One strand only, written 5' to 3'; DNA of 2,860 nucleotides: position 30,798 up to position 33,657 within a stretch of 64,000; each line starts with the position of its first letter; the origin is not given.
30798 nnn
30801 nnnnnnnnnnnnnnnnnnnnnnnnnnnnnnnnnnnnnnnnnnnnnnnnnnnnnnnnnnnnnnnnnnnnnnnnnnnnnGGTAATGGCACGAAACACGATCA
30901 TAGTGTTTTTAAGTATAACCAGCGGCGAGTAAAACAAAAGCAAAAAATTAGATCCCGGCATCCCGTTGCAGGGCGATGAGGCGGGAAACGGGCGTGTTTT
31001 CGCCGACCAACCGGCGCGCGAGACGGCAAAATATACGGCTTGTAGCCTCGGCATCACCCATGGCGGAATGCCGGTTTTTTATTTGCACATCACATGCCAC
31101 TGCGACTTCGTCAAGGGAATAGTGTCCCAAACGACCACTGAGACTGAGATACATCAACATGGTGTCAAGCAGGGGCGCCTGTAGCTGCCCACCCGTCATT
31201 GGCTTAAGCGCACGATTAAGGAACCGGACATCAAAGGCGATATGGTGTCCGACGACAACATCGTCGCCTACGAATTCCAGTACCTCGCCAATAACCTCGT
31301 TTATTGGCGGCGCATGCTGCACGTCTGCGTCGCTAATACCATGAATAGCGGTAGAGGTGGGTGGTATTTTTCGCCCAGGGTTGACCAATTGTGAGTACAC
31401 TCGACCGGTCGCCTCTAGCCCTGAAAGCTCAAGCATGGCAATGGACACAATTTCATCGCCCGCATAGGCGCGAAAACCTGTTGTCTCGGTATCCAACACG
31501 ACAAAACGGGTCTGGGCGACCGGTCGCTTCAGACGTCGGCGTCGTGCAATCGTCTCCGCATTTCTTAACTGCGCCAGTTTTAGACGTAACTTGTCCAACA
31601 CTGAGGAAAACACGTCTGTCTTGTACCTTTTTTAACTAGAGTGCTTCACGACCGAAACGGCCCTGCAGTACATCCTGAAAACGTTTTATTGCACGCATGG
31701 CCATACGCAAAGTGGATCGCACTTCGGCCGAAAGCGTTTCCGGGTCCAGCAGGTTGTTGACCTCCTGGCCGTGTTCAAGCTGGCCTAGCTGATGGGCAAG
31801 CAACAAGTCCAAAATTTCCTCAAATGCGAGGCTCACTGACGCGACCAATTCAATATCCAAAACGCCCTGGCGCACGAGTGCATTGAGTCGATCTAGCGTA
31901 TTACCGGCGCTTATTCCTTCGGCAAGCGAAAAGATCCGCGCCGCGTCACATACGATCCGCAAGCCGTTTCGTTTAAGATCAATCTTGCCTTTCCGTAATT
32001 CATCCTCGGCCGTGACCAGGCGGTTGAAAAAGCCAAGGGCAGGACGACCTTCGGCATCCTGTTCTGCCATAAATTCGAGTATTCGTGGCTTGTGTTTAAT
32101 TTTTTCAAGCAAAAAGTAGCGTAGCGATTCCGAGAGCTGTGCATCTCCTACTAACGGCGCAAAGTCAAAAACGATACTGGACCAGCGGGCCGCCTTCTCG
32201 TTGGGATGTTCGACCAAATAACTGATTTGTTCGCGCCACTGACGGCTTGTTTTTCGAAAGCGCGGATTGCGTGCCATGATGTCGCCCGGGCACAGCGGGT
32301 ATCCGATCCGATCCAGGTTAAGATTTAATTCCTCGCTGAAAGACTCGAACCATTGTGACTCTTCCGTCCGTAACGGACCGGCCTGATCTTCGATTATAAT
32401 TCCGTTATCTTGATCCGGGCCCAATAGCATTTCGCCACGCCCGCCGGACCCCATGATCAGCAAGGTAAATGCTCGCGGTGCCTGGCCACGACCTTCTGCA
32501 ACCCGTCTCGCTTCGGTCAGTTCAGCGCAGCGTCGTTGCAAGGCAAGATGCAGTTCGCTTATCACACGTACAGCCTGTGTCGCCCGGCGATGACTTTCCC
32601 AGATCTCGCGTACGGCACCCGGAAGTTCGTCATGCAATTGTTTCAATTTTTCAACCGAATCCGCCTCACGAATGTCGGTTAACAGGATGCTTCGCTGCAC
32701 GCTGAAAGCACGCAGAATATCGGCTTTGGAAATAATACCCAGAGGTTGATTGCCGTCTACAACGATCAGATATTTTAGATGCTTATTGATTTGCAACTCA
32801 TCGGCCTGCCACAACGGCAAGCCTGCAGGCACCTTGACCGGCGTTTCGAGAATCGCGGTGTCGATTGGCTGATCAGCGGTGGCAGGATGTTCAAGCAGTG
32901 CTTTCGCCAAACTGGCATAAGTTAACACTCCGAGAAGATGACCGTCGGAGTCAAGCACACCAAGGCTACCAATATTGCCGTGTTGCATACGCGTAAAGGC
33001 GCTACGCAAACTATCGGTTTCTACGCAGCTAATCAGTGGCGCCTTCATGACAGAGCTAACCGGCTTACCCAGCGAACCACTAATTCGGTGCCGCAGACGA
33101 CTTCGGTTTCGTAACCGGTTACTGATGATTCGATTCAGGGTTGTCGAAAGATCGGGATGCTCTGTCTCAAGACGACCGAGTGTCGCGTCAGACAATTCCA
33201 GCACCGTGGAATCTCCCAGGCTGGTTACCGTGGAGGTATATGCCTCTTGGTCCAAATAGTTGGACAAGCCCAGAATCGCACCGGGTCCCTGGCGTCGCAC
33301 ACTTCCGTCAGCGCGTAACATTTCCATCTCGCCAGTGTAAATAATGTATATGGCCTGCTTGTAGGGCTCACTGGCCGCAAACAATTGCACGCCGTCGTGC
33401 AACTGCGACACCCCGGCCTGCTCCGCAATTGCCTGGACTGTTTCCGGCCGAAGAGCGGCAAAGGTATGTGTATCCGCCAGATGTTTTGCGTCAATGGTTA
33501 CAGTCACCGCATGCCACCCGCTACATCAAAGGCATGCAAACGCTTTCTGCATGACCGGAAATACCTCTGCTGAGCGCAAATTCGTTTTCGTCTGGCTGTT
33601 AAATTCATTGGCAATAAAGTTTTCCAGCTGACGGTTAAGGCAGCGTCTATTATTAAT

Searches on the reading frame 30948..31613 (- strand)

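Call 3: search_protein_families(library=pfam, proteins=[window:30948-31613:-], max_evalue=0.1)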
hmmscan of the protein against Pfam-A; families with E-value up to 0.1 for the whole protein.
window:30948-31613:- (221 aa): 4 families
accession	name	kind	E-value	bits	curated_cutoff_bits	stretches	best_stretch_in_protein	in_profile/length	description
PF00929.31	RNase_T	-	2.7e-30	106.5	24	1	38-195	1-164/164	Exonuclease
PF21762.3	DEDDh_C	-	0.00033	21.3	27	1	119-196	109-186/188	DNA polymerase III subunit epsilon-like, C-terminal domain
PF16473.11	Rv2179c-like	-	0.0088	16.2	27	0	38-192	3-170/177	3'-5' exoribonuclease Rv2179c-like domain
PF01612.26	DNA_pol_A_exo1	-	0.079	13.2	23.6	0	113-159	70-113/173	3'-5' exonuclease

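Call 4: search_protein_families(library=ncbifam, proteins=[window:30948-31613:-], max_evalue=0.1)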
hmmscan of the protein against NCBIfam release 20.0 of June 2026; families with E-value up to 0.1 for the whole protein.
window:30948-31613:- (221 aa): 29 families (the best 25 are shown)
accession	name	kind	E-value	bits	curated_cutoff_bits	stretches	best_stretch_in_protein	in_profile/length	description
NF005836.0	PRK07740.1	equivalog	5.6e-43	147.1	261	1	13-198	36-222/244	hypothetical protein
NF005906.0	PRK07883.1-4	equivalog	1.4e-36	126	495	1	33-205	4-174/563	DEDD exonuclease domain-containing protein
NF001688.0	PRK00448.1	equivalog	3e-32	111.2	873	1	26-203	415-589/1445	PolC-type DNA polymerase III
NF005981.0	PRK08074.1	equivalog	7.1e-32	110.3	789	1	34-215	2-180/931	ATP-dependent DNA helicase DinG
TIGR01405.1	polC_Gram_pos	equivalog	5.1e-31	107.3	1043.45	1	29-203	183-355/1211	DNA polymerase III subunit alpha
NF005905.0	PRK07883.1-3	equivalog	3.3e-30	105.2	508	1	27-202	16-191/581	DEDD exonuclease domain-containing protein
NF005907.0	PRK07883.1-5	equivalog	5e-27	94.5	454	1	28-203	21-196/584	DEDD exonuclease domain-containing protein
TIGR01406.1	dnaQ_proteo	equivalog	6.6e-27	94.6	222.7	1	36-200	1-170/231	DNA polymerase III subunit epsilon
NF006601.0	PRK09145.1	equivalog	1.3e-26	93.3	189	1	27-201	21-200/207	3'-5' exonuclease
NF005289.0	PRK06807.1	equivalog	5.9e-26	91.4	335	1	36-199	9-169/313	3'-5' exonuclease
TIGR00573.1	dnaq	subfamily_domain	1.2e-24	87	71.5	1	33-199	5-170/217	exonuclease, DNA polymerase III, epsilon subunit family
NF004316.1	PRK05711.1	equivalog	1.5e-24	87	196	1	35-198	1-169/234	DNA polymerase III subunit epsilon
TIGR01407.1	dinG_rel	hypoth_equivalog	2.7e-24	85.5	547.7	1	36-200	1-163/889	putative DnaQ family exonuclease/DinG family helicase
NF004964.0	PRK06310.1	equivalog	4.9e-24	85.1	236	1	33-202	5-174/250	DNA polymerase III subunit epsilon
NF006602.0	PRK09146.1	subfamily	1e-23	83.9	266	1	29-154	41-166/239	3'-5' exonuclease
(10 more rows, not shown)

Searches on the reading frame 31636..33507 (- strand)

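Call 3: search_protein_families(library=pfam, proteins=[window:31636-33507:-], max_evalue=0.1)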
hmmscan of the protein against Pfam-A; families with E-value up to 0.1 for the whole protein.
window:31636-33507:- (623 aa): 5 families
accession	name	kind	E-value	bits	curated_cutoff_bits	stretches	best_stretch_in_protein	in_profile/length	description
PF10335.14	DUF294_C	-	3.3e-40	137.7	22.5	1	475-618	2-145/145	Putative nucleotidyltransferase substrate binding domain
PF03445.19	DUF294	-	6.5e-39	133.4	21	1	295-437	3-137/138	Putative nucleotidyltransferase DUF294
PF00571.33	CBS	-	3.7e-17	62.8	24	2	150-205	1-56/57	CBS domain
PF00027.35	cNMP_binding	-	1e-08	35.4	27.5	1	37-112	5-84/89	Cyclic nucleotide-binding domain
PF14357.11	DUF4404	-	0.026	15.6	27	0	107-128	54-75/83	Domain of unknown function (DUF4404)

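Call 4: search_protein_families(library=ncbifam, proteins=[window:31636-33507:-], max_evalue=0.1)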
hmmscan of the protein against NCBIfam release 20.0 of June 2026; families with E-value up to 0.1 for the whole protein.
window:31636-33507:- (623 aa): 24 families
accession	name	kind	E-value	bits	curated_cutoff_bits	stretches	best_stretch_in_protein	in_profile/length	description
NF041552.1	TF_PrdR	equivalog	3.7e-07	28.8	795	1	149-269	7-126/577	sigma-54 dependent transcriptional regulator PrdR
NF011447.0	PRK14869.2-3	equivalog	2e-06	26.7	522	1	150-205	70-125/540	putative manganese-dependent inorganic diphosphatase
TIGR00393.1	kpsF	subfamily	8e-06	25.6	203.7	1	150-259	157-267/268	KpsF/GutQ family sugar-phosphate isomerase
NF052358.1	GMPRedGuaB1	equivalog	4.3e-05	22.9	675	1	150-211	150-211/479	GMP reductase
NF011440.0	PRK14869.1-2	equivalog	0.00024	19.8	746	1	161-207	80-126/541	putative manganese-dependent inorganic diphosphatase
NF005869.0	PRK07807.1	equivalog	0.00031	19.9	549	1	150-212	150-212/479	GuaB1 family IMP dehydrogenase-related protein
NF011441.0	PRK14869.1-3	equivalog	0.00045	19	753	1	163-206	83-126/548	putative manganese-dependent inorganic diphosphatase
NF008141.0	PRK10892.1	equivalog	0.00048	19.5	505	1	162-267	220-325/328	arabinose-5-phosphate isomerase KdsD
TIGR01186.1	proV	subfamily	0.00066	18.9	326.6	1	149-268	243-357/363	betaine/proline/choline family ABC transporter ATP-binding protein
TIGR01137.1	cysta_beta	equivalog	0.00089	18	510.25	1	156-266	346-454/457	cystathionine beta-synthase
NF011442.0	PRK14869.1-4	equivalog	0.0014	17.2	400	0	146-202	245-301/543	putative manganese-dependent inorganic diphosphatase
NF011443.0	PRK14869.1-5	equivalog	0.0018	16.8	335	1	163-208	84-129/546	putative manganese-dependent inorganic diphosphatase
NF053863.1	DS11_antiphage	equivalog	0.0021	17.2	260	1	157-269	84-193/305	CBS domain-containing anti-phage protein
NF053603.1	HhpR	exception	0.0042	16.3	520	0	148-206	222-280/282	CBS domain-containing high hydrostatic pressure regulator HhpR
NF011445.0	PRK14869.2-1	equivalog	0.0056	15.2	483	1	150-217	70-137/548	putative manganese-dependent inorganic diphosphatase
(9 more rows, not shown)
